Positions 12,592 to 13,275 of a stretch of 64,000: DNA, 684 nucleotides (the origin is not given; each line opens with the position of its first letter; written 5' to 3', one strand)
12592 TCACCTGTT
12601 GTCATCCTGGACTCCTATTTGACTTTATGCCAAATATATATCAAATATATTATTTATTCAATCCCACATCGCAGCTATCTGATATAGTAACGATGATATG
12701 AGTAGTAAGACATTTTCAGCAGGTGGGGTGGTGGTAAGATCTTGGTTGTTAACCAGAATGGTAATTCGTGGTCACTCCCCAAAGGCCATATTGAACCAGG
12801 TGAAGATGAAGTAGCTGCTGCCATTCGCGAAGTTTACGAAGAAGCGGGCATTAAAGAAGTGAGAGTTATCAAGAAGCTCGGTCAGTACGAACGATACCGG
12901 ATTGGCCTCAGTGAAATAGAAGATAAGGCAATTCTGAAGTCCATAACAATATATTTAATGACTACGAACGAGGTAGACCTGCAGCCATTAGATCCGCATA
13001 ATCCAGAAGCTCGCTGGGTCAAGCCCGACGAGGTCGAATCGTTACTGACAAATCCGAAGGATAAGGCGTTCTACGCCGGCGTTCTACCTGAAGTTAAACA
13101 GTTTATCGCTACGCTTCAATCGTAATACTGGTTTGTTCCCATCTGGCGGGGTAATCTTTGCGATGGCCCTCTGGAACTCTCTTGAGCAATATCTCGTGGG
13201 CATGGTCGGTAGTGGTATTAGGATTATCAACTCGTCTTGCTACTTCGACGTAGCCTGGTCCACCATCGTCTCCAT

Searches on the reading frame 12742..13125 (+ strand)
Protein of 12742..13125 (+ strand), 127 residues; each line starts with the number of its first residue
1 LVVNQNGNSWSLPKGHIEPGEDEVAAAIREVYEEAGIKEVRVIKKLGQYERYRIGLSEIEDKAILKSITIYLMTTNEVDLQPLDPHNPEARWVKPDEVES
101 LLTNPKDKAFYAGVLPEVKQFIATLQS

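Call 76: search_protein_families(library=pfam, proteins=[window:12742-13125:+], max_evalue=0.001)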
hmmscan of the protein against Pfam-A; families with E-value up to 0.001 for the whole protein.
window:12742-13125:+ (127 aa): 2 families
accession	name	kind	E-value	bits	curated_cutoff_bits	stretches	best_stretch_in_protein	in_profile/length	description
PF00293.34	NUDIX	-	5.7e-17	62.4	21.1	1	8-111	29-131/134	NUDIX domain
PF14815.12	NUDIX_4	-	9.2e-05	22.6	35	1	7-100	24-100/113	NUDIX domain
